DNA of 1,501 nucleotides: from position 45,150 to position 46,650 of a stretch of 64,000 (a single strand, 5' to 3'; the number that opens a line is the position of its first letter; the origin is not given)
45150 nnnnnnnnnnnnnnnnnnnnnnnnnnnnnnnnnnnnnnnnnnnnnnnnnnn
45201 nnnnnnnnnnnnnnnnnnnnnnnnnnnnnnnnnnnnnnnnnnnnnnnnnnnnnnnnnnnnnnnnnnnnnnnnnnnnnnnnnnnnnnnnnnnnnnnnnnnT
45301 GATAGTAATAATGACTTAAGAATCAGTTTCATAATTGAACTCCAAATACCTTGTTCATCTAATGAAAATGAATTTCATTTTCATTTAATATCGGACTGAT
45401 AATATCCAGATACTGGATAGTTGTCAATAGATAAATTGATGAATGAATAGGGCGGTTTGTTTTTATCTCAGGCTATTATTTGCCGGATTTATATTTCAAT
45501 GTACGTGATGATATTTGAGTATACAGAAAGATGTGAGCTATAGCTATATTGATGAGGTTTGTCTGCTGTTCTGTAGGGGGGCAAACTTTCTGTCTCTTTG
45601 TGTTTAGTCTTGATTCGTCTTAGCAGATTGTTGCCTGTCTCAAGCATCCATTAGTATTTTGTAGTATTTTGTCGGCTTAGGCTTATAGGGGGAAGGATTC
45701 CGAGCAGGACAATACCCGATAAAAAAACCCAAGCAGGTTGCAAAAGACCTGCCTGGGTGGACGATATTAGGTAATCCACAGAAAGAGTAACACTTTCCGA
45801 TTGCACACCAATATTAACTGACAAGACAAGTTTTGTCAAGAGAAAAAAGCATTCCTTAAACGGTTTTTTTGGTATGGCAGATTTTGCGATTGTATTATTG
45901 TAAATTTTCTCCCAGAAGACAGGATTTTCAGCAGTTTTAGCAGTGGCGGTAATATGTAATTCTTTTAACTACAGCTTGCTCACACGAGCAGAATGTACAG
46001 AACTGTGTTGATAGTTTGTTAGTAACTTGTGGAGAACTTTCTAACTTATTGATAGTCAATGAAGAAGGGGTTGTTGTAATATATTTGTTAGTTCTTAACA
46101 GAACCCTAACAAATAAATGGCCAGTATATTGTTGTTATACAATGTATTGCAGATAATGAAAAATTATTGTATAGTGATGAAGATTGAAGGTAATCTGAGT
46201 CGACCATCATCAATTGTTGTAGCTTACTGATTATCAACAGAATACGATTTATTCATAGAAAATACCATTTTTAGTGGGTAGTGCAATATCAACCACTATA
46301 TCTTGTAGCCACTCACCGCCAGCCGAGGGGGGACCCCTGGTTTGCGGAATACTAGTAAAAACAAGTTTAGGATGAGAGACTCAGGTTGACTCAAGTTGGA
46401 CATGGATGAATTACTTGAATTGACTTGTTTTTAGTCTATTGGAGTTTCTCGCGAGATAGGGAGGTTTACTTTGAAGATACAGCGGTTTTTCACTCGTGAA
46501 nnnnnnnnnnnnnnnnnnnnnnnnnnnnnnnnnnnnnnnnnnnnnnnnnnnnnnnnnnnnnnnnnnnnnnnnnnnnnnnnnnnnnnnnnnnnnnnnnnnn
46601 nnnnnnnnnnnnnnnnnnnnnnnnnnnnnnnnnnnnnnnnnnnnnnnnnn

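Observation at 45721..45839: Orphan consensus promoter plus intrinsic terminator predicting an ~84-nt small RNA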

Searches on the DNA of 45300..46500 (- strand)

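Call 5: search_rna_families(source=window, start=45300, end=46500, threshold=evalue, max_evalue=10, show_alignments=3)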
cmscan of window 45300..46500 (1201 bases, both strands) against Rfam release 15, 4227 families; matches with E-value up to 10: 13.
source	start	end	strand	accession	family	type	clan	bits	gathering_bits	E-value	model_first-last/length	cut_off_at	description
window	45719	45778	-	RF02399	NsiR1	Gene; sRNA;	-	23.5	39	0.051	1-60/60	no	Nitrogen stress-induced RNA 1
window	45357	45432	-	RF01480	rli52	Cis-reg;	-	21.9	70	1.6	1-95/95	no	Listeria sRNA rli52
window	46149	46200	+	RF01139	sR2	Gene; snRNA; snoRNA; CD-box;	-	18.9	42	0.15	1-57/57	no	Small nucleolar RNA sR2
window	46148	46221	+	RF00069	SNORD24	Gene; snRNA; snoRNA; CD-box;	-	18.8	41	5.1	1-76/76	no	Small nucleolar RNA SNORD24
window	46357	46432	+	RF00574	SNORD69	Gene; snRNA; snoRNA; CD-box;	-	18.5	37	3.2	1-77/77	no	Small nucleolar RNA SNORD69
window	45713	45773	-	RF04061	mir-1420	Gene; miRNA;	-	17.7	70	1.5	1-87/87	no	mir-1420 microRNA precursor family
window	46119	46151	+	RF04249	mir-310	Gene; miRNA;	CL00137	16.1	48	5.5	22-53/74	no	mir-310 microRNA precursor family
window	45361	45385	+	RF03973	mir-5615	Gene; miRNA;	-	15.5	82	9.3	18-42/61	no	mir-5615 microRNA precursor family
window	45361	45385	-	RF03973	mir-5615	Gene; miRNA;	-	15.5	82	9.4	18-42/61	no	mir-5615 microRNA precursor family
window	45498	45550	+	RF00609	SNORD100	Gene; snRNA; snoRNA; CD-box;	CL00073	15.3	58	8.1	1-81/81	no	Small nucleolar RNA SNORD100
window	46121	46258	-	RF02709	TeloSII_ncR43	Gene; sRNA;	-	14.7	298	0.73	1-277/277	no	TeloSII non coding RNA 43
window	46149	46200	+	RF01152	sR1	Gene; snRNA; snoRNA; CD-box;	-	12.9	45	1.7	1-57/57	no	Small nucleolar RNA sR1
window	45820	45967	-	RF00117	C0719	Gene; sRNA;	-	10.8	50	7.6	1-222/222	no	C0719 RNA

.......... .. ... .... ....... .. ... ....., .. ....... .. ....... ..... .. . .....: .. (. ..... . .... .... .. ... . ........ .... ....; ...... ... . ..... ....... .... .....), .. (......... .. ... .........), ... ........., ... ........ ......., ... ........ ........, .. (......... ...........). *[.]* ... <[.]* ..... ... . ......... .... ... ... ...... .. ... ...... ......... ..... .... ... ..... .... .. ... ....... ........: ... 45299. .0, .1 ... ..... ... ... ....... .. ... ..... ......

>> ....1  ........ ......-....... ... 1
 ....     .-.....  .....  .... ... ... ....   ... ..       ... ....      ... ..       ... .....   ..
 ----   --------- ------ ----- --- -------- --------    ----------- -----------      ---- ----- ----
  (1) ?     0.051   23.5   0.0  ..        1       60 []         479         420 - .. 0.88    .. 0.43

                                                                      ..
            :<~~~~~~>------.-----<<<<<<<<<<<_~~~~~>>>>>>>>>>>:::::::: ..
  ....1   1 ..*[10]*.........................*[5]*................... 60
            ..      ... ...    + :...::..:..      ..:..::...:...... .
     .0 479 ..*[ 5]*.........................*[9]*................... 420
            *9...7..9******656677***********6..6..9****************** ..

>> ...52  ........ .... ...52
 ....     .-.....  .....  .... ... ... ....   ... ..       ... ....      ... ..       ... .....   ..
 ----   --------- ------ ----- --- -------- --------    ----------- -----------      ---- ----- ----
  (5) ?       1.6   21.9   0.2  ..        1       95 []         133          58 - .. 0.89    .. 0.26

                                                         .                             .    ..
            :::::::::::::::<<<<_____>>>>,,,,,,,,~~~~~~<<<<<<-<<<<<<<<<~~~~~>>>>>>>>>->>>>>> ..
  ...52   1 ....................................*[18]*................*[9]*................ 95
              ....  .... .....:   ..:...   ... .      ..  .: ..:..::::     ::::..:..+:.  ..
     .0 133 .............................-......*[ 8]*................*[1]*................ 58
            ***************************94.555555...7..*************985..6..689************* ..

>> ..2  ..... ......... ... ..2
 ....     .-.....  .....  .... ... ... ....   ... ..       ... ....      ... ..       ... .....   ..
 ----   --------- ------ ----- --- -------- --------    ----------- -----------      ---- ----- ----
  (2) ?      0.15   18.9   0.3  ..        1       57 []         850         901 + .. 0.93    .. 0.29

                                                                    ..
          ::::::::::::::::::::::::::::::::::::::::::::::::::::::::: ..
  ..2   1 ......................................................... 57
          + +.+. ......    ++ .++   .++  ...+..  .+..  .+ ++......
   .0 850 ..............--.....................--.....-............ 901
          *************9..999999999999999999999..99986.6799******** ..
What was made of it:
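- On Any Rfam 15 family (4227 models): The best hit in the region is NsiR1 at 23.5 against 39 bits (call 5).
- Closest known: NsiR1. Same: The match covers 45778-45719 on the correct strand (call 5).
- Closest known: NsiR1. Different: The aligned identity is essentially the terminator stem and U-run, and the invariant 5' domain is not matched (call 5).
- No riboswitch family matches, even at E <= 10 (call 5).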

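Call 32: build_rna_model(alignment_id=A2, structure=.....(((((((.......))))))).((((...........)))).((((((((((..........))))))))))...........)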
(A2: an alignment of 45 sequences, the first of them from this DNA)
Model R1 built from alignment A2 (45 sequences, 88 columns); structure: as given.
model positions 83; base pairs 21; branch points 2; effective number of sequences 1.3; information 0.684 bits per position. Calibrated on 0.2 Mb of random sequence (short: E-values are rough).
structure used (alignment columns):
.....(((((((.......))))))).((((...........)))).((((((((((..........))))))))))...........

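Call 33: search_with_rna_model(model_id=R1, sources=[L006, L007, L008, L013, L015, L016, L017, L018, L019, L020, L021, L022, L023, L024, L025, L027, L030, L031, window], max_evalue=10, show_alignments=6)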
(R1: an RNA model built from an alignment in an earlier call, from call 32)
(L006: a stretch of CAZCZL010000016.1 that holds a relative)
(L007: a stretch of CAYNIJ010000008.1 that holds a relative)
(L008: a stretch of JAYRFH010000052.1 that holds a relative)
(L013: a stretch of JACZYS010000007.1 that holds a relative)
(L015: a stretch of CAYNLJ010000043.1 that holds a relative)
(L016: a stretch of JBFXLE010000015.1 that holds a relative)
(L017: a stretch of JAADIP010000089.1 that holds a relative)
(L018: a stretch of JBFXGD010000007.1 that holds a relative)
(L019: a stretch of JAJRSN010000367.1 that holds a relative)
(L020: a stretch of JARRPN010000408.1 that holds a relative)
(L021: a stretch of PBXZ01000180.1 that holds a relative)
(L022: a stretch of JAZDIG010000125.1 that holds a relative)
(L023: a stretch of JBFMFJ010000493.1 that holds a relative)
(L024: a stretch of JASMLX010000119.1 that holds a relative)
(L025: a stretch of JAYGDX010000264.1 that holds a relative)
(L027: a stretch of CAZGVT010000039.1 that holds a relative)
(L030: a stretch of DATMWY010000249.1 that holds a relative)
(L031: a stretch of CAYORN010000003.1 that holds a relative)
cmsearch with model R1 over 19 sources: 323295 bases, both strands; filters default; matches with E-value up to 10: 8.
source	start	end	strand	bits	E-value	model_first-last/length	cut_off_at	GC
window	45719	45804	-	104.5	1.9e-26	1-83/83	no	0.43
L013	1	68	+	73.3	1e-17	14-83/83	5'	0.46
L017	6193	6267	-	14.3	0.32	1-83/83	no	0.39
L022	3128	3203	+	11.8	1.6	1-83/83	no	0.53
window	53430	53505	-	11.6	1.8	1-83/83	no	0.39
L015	6105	6176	-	11.3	2.2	1-83/83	no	0.46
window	60236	60312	-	10.5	3.6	1-83/83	no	0.34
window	45779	45799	+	9.4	7.5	6-26/83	no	0.43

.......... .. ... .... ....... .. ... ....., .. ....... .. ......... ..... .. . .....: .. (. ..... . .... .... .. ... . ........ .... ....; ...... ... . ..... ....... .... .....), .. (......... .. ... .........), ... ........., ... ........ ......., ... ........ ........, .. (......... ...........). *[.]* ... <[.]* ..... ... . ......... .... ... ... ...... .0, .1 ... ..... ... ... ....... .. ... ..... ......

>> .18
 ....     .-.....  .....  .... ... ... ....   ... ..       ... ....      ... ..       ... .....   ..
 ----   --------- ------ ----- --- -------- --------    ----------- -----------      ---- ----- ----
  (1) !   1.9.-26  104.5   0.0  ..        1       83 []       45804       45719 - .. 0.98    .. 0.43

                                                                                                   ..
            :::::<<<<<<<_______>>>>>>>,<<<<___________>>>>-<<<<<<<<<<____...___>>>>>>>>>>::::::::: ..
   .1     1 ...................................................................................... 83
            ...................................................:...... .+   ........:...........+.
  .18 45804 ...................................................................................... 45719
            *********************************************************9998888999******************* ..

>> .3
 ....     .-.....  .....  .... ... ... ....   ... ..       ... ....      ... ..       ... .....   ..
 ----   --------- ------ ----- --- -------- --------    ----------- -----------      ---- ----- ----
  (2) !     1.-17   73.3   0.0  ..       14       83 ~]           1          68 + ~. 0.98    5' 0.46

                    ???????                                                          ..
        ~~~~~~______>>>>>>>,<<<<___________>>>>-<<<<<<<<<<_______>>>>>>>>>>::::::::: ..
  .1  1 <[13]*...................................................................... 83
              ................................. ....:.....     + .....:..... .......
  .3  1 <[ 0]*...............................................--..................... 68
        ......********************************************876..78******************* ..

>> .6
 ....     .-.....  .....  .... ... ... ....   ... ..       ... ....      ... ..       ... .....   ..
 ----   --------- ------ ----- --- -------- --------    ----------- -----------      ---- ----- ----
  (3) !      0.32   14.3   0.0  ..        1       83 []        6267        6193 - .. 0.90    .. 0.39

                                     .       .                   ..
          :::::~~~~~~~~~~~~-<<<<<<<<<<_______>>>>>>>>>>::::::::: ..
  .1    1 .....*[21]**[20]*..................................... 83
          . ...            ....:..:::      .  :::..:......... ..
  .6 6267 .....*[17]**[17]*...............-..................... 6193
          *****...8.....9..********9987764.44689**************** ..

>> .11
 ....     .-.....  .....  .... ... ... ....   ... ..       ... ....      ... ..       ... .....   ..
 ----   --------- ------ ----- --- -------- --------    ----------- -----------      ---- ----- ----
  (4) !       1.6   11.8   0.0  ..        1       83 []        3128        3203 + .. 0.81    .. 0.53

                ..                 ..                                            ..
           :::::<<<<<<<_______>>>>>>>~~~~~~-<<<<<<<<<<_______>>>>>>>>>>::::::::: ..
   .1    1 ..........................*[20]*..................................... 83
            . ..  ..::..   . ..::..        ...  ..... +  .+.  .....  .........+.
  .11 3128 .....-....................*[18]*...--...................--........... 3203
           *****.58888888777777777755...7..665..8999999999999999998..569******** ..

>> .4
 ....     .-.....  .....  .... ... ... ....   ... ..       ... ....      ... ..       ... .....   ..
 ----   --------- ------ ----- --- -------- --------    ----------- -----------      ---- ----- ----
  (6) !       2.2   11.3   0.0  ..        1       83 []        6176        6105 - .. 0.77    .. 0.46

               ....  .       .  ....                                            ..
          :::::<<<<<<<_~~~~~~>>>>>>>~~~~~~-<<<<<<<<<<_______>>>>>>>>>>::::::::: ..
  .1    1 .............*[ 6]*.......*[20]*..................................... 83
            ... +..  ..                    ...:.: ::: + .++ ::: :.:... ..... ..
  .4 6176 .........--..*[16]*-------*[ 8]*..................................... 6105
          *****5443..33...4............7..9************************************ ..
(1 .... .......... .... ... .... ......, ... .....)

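Call 43: search_with_rna_model(model_id=R1, sources=[L097, L098, L099], max_evalue=1, show_alignments=4)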
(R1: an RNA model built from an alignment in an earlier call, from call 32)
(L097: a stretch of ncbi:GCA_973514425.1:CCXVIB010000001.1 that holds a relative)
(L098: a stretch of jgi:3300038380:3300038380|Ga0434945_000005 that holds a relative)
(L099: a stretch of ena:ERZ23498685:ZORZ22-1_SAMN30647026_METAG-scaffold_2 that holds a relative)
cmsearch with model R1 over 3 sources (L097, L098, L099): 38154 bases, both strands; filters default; matches with E-value up to 1: 6.
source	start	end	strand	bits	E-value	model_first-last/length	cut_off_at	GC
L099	5734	5815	+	105.2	1.4e-27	1-83/83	no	0.39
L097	5735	5815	+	103.4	4.6e-27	1-83/83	no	0.44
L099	5781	5807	-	15.7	0.016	47-74/83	no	0.48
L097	10304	10387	+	12.8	0.096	1-83/83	no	0.46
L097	5740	5760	-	9.4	0.89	6-26/83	no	0.43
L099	5739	5759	-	9.4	0.89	6-26/83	no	0.43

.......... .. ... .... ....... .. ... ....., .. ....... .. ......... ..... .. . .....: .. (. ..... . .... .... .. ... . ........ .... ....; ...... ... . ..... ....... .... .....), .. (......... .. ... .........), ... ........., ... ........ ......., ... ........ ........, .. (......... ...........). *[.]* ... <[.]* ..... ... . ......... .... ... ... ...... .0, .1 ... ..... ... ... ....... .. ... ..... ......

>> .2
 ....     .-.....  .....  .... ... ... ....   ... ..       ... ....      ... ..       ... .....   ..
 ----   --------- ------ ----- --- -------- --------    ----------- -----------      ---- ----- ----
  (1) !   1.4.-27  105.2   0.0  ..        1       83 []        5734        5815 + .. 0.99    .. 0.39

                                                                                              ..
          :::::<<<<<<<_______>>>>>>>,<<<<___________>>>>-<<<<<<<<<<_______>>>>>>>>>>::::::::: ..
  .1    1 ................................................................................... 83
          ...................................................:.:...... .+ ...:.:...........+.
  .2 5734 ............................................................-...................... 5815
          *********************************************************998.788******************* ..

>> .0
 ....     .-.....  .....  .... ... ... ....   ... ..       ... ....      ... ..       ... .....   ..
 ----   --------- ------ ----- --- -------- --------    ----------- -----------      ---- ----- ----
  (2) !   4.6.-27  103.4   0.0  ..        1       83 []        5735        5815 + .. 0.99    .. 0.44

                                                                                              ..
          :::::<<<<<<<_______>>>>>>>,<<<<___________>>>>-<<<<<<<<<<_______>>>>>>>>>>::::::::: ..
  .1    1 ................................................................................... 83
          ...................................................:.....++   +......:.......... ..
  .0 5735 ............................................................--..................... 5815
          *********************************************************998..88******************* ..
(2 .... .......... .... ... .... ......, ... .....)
